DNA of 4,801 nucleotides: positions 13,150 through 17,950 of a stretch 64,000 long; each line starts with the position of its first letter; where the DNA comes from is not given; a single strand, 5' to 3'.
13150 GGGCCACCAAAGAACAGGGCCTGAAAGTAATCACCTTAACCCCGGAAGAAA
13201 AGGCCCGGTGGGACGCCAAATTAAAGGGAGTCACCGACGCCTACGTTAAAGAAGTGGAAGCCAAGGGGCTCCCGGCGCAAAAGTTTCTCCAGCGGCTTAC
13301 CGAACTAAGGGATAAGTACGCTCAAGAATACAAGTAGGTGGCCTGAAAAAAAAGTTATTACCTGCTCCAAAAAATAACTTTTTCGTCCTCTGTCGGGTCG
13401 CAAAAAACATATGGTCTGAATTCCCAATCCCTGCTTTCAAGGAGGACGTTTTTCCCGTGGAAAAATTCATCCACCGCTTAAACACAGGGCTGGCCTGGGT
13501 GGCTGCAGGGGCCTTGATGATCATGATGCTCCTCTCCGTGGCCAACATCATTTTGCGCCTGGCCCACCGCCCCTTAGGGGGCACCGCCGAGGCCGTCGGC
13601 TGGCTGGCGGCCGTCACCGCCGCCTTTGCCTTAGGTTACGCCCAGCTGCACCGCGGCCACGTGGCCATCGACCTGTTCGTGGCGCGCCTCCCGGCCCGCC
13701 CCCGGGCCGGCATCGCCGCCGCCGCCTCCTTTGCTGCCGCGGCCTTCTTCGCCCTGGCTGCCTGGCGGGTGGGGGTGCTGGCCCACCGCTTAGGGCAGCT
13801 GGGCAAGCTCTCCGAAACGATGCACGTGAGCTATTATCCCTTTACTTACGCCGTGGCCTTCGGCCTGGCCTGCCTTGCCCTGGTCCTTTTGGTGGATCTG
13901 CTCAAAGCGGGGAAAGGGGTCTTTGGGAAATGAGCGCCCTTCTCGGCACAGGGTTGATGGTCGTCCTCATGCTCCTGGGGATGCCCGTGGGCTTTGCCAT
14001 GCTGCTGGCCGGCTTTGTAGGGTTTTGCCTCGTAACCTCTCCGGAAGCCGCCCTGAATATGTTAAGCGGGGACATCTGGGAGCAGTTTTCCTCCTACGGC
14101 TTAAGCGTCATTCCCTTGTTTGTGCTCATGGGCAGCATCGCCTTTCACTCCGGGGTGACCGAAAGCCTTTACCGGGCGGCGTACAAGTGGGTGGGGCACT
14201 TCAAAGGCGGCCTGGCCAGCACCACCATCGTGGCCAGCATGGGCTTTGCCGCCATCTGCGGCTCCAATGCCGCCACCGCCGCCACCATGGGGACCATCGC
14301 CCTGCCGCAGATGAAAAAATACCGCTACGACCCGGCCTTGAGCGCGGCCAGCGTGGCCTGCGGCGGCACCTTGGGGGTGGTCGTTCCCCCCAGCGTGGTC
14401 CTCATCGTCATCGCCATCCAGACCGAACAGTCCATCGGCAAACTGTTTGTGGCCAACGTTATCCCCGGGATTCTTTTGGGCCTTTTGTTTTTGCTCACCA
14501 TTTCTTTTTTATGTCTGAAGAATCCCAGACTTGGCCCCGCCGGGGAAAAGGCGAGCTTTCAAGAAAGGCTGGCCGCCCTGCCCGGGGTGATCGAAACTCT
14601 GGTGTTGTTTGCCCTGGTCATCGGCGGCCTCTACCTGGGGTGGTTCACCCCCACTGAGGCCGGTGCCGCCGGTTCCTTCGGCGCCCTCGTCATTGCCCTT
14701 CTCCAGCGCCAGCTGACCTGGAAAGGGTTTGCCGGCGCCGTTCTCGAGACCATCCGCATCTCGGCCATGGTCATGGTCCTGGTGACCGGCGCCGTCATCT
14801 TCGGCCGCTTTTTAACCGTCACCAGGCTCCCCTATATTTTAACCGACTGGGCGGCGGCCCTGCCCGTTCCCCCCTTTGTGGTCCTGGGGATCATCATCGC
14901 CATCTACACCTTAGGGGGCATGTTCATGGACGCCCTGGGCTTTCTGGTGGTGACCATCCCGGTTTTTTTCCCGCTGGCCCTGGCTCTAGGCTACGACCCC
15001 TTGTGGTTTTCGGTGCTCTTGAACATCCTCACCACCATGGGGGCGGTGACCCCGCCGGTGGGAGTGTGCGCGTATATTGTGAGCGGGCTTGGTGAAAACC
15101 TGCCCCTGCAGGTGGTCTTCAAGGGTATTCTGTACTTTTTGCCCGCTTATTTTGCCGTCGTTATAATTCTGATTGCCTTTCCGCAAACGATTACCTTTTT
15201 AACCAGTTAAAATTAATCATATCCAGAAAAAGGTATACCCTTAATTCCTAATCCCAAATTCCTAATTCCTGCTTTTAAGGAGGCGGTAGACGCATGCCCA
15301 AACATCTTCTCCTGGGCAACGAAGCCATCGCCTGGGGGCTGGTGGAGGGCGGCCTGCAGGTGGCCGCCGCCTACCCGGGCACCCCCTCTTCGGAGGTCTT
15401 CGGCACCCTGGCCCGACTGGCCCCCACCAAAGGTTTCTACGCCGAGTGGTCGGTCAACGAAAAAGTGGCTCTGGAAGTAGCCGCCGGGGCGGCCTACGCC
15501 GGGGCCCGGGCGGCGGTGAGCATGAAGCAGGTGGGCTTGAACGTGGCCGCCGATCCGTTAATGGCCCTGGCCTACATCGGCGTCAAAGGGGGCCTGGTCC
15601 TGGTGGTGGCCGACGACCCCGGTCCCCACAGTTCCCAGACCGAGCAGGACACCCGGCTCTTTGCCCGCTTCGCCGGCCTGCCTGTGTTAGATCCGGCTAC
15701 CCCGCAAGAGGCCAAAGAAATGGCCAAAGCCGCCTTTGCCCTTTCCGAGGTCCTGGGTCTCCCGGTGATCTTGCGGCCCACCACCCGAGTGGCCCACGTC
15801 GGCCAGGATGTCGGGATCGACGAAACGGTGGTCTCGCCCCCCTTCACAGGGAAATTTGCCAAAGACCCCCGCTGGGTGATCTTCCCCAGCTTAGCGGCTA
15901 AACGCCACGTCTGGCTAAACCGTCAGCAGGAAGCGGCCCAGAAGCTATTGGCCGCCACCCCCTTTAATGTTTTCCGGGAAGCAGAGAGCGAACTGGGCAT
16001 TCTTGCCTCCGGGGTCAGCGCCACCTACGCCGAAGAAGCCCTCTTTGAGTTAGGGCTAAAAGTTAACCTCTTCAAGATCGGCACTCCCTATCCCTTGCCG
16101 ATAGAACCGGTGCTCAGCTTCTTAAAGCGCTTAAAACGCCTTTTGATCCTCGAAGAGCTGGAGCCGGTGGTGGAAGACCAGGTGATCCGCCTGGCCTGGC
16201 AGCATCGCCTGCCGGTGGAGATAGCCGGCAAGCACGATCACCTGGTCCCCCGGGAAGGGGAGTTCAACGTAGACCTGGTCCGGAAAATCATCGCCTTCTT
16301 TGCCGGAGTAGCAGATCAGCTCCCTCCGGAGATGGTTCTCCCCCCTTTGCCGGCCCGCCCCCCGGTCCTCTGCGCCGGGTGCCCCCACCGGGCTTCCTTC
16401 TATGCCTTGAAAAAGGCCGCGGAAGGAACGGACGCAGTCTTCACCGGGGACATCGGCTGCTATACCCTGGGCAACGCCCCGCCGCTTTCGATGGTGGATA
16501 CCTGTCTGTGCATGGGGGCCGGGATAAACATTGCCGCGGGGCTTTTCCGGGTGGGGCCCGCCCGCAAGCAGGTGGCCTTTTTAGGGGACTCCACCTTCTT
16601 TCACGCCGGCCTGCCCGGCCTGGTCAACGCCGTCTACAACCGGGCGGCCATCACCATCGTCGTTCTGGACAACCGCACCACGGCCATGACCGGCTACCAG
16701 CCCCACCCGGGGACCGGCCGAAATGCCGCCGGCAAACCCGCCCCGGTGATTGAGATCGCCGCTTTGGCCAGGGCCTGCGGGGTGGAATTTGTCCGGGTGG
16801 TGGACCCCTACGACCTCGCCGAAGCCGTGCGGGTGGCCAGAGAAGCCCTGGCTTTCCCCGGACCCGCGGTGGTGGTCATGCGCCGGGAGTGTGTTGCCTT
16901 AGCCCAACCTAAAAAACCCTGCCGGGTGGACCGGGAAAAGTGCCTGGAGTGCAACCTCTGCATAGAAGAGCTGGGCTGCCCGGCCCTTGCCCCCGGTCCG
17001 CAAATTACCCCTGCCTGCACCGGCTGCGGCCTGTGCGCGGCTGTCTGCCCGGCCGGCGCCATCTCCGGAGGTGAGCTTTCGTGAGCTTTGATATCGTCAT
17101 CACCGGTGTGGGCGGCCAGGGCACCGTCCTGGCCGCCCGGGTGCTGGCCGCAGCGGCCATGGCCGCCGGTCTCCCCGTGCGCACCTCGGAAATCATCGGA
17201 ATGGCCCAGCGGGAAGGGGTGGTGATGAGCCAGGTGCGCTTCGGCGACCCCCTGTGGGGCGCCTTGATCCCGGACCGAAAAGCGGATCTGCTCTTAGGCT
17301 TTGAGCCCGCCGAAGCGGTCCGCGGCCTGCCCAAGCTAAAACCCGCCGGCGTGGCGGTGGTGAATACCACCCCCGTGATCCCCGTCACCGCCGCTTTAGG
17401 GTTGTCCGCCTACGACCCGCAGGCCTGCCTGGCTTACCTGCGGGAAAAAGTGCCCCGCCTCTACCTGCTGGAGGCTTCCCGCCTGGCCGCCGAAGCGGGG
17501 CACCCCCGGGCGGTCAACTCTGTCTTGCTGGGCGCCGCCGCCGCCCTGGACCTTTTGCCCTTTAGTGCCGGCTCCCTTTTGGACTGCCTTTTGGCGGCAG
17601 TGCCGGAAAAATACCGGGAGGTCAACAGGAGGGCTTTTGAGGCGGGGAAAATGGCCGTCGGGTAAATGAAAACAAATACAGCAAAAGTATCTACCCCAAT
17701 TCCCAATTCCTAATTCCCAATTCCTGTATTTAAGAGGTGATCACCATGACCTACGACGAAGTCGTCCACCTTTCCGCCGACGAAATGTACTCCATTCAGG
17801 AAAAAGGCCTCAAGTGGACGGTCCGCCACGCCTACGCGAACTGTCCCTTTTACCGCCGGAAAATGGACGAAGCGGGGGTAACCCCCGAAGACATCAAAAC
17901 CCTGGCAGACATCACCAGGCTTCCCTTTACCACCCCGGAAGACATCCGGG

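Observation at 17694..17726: Dispersed family of (YAAYYCC)n-TG heptamer tracts, mostly immediately 5' of Shine-Dalgarno sequences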

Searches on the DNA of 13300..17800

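Call 75: search_rna_families(source=window, start=13300, end=17800, threshold=evalue, max_evalue=1)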
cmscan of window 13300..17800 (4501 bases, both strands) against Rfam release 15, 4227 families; matches with E-value up to 1: 2.
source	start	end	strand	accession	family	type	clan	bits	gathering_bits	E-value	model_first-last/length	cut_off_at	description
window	13581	13651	-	RF03619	mir-5729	Gene; miRNA;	-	22.1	41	0.52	1-79/79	no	mir-5729 microRNA precursor family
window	14544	14610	+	RF01119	sR32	Gene; snRNA; snoRNA; CD-box;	-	16.9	40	0.29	1-57/57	no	Small nucleolar RNA sR32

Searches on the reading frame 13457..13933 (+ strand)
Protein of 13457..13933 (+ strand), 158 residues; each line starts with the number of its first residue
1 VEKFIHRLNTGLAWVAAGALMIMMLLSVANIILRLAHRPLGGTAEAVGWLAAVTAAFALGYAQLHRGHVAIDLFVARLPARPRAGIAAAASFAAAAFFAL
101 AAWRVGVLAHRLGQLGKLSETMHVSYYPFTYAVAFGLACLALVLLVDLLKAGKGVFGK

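Call 10: search_protein_families(library=pfam, proteins=[window:13457-13933:+])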
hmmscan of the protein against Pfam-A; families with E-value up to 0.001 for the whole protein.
window:13457-13933:+ (158 aa): 1 family
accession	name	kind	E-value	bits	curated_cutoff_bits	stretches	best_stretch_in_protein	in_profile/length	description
PF04290.18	DctQ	-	4.5e-19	69.1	28.3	1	23-150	1-128/132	Tripartite ATP-independent periplasmic transporters, DctQ component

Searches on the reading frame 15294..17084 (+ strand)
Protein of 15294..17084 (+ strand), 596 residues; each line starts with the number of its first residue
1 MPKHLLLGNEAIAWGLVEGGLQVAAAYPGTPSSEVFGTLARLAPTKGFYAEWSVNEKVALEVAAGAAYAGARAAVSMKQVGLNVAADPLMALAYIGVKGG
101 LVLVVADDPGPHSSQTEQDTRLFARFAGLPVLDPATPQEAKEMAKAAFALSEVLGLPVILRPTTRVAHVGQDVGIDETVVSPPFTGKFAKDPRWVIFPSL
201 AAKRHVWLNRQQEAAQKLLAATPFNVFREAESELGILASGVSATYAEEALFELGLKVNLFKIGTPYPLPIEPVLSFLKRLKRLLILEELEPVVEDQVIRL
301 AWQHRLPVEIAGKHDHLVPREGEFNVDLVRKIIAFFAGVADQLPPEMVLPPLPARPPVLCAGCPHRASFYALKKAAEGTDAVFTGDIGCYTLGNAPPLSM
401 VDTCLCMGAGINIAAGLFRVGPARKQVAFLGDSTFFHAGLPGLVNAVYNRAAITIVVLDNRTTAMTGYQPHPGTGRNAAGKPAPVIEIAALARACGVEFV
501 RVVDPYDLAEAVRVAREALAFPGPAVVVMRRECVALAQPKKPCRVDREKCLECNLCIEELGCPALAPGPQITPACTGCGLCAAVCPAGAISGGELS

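Call 10: search_protein_families(library=pfam, proteins=[window:15294-17084:+])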
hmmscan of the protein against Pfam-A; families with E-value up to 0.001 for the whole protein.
window:15294-17084:+ (596 aa): 6 families
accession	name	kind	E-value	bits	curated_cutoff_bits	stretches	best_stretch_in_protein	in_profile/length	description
PF02775.26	TPP_enzyme_C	-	1.5e-24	86.9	21.9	1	386-528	1-150/151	Thiamine pyrophosphate enzyme, C-terminal TPP binding domain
PF01855.24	POR_N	-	3.4e-14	53.6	27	1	17-173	4-165/231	Pyruvate flavodoxin/ferredoxin oxidoreductase, thiamine diP-bdg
PF00037.32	Fer4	-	9.5e-07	28.8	21.1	1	574-591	7-24/24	4Fe-4S binding domain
PF02779.29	Transket_pyr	-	2.6e-06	27.6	27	0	40-150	40-157/174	Transketolase, pyrimidine binding domain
PF12837.12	Fer4_6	-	0.00012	22.3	25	1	574-590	8-24/24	4Fe-4S binding domain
PF12797.12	Fer4_2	-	0.00079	19.7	24.5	0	574-587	9-22/22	4Fe-4S binding domain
